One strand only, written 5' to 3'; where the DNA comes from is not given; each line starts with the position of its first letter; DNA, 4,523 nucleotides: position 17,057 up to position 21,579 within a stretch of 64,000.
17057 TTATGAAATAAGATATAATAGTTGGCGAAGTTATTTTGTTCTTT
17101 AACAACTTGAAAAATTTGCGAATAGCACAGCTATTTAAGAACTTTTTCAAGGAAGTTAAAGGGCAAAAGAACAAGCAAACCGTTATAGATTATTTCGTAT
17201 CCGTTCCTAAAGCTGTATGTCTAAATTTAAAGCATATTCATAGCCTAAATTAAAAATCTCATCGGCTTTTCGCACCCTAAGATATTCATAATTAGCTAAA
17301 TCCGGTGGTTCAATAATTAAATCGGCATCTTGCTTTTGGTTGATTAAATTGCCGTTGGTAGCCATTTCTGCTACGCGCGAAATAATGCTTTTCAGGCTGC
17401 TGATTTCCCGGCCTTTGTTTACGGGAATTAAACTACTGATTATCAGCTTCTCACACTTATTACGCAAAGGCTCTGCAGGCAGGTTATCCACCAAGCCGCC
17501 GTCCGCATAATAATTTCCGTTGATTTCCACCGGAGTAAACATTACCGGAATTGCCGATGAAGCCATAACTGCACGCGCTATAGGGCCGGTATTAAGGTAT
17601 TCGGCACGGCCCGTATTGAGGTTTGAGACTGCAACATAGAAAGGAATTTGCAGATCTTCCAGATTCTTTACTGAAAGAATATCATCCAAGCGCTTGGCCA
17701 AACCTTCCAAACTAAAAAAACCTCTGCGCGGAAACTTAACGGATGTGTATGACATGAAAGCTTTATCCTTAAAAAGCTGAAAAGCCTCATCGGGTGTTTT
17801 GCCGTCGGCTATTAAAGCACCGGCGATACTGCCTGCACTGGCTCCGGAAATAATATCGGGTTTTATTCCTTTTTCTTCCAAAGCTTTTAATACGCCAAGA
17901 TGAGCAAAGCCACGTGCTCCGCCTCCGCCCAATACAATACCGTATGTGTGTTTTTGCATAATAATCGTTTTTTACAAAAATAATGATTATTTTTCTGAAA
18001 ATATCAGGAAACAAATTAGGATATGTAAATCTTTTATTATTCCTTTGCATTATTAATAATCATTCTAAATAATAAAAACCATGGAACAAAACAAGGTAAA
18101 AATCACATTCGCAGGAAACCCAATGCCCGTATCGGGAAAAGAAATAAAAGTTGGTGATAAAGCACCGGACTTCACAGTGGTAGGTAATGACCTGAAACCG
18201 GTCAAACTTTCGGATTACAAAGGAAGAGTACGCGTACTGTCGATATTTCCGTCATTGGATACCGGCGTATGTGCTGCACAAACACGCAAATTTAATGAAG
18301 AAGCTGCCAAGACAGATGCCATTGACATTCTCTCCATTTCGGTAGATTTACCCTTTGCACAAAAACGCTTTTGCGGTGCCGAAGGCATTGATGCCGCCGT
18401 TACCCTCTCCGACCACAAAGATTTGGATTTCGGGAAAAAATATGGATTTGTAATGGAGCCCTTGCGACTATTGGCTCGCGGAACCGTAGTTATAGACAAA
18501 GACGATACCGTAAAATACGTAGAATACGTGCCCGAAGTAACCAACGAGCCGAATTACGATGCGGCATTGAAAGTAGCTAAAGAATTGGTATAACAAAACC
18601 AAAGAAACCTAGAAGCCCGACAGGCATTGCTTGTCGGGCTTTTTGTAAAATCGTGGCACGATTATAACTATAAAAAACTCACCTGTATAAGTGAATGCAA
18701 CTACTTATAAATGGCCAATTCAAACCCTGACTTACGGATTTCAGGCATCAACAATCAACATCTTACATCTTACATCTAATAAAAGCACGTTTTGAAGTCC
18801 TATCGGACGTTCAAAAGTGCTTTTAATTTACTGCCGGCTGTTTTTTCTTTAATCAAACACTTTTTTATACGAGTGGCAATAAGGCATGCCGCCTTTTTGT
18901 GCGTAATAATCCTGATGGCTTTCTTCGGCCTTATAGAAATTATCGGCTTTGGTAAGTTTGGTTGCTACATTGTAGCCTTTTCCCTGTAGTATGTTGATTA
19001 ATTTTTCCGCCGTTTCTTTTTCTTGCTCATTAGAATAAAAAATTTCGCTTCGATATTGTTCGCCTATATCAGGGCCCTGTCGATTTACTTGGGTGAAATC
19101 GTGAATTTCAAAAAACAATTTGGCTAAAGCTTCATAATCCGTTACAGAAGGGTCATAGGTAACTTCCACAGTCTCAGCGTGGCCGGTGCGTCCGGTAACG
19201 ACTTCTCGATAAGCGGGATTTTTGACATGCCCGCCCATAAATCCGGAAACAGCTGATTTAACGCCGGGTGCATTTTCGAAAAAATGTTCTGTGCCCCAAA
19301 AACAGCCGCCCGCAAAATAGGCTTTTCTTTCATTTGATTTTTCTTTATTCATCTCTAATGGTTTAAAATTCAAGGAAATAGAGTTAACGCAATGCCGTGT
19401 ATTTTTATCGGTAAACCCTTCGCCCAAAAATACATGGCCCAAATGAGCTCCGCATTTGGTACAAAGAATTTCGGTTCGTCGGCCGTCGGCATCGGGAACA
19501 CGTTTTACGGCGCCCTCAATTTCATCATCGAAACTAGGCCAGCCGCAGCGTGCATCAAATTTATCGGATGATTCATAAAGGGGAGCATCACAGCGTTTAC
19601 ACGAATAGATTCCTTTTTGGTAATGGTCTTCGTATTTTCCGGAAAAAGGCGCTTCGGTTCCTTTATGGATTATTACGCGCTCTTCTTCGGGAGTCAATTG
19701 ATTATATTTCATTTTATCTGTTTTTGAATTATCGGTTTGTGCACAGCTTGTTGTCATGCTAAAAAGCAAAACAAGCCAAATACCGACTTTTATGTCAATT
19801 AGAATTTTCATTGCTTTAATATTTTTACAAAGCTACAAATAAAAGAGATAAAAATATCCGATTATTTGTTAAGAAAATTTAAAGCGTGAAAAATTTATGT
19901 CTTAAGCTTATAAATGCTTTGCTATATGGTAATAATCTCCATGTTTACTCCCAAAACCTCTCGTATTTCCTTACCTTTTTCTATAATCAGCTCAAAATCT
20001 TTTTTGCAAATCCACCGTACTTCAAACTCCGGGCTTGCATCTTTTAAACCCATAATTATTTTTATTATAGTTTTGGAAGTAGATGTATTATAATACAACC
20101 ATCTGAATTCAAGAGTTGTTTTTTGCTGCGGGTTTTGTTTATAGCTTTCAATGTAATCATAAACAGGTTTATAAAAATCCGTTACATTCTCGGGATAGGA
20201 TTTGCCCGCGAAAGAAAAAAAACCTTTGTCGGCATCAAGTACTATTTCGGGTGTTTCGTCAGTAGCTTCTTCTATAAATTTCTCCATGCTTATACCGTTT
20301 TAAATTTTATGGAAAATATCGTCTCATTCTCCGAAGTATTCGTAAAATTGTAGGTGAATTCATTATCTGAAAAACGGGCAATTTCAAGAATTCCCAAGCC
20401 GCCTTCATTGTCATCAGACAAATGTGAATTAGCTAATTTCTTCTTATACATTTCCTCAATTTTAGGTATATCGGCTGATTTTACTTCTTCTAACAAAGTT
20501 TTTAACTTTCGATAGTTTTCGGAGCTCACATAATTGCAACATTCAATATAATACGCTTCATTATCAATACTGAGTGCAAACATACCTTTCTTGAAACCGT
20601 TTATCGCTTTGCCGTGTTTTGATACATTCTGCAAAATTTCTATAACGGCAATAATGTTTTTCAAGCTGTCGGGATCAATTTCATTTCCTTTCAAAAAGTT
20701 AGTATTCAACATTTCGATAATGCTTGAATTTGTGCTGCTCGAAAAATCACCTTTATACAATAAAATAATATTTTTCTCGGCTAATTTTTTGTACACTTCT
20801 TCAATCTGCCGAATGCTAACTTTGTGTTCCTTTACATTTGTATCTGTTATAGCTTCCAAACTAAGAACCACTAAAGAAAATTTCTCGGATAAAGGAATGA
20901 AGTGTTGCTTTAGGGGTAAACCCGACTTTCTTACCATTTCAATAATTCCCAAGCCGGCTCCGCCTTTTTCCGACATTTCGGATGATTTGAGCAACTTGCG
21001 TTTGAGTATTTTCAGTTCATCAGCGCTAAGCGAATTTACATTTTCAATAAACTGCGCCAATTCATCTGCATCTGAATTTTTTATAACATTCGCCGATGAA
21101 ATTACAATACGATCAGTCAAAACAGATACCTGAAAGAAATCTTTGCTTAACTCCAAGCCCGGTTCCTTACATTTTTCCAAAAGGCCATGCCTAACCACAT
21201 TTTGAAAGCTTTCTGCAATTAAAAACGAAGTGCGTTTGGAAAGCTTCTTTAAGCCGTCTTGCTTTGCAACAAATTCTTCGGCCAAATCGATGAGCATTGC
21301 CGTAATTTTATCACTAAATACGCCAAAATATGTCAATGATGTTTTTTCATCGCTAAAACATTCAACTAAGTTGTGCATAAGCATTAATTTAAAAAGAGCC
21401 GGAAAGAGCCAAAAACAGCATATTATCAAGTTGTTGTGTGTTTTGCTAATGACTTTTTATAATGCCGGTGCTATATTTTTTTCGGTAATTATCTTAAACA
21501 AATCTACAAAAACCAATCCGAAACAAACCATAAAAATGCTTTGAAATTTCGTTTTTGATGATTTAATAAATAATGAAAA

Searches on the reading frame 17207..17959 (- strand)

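Call 16: search_protein_families(library=pfam, proteins=[window:17207-17959:-], max_evalue=0.00001)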
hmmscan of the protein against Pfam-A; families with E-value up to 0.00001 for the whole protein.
window:17207-17959:- (250 aa): 1 family
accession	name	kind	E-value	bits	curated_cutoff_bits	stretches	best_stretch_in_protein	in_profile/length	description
PF01734.28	Patatin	-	5.4e-41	141.3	27.7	1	8-165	1-190/191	Patatin-like phospholipase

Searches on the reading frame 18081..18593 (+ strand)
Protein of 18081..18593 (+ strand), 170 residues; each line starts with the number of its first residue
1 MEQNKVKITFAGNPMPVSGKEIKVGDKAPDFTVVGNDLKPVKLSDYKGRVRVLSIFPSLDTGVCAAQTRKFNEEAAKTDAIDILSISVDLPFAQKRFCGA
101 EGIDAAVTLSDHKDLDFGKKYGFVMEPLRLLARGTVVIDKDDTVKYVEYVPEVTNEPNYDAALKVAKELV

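Call 16: search_protein_families(library=pfam, proteins=[window:18081-18593:+], max_evalue=0.00001)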
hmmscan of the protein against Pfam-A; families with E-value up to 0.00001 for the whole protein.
window:18081-18593:+ (170 aa): 2 families
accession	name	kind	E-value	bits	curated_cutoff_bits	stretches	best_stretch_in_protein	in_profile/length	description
PF08534.16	Redoxin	-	1.8e-31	109.3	26.6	1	23-163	1-148/148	Redoxin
PF00578.27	AhpC-TSA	-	1.8e-21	76.8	26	1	24-147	1-124/124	AhpC/TSA family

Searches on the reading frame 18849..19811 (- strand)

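Call 17: search_protein_families(library=pfam, proteins=[window:18849-19811:-], max_evalue=0.00001)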
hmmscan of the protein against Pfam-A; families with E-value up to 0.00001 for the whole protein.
window:18849-19811:- (320 aa): 2 families
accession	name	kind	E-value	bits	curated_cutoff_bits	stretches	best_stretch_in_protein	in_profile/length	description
PF01625.27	PMSR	-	4.8e-59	199.4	23.7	1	163-313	1-153/153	Peptide methionine sulfoxide reductase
PF01641.26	SelR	-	2.9e-43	147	24.9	1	39-151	1-116/116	SelR domain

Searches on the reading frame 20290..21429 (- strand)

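Call 17: search_protein_families(library=pfam, proteins=[window:20290-21429:-], max_evalue=0.00001)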
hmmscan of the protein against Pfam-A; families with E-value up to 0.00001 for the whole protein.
window:20290-21429:- (379 aa): 1 family
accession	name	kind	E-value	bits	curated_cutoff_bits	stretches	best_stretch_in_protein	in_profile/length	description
PF19788.4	DUF6272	-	5.1e-48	162.6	26.6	2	61-185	9-132/134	Family of unknown function (DUF6272)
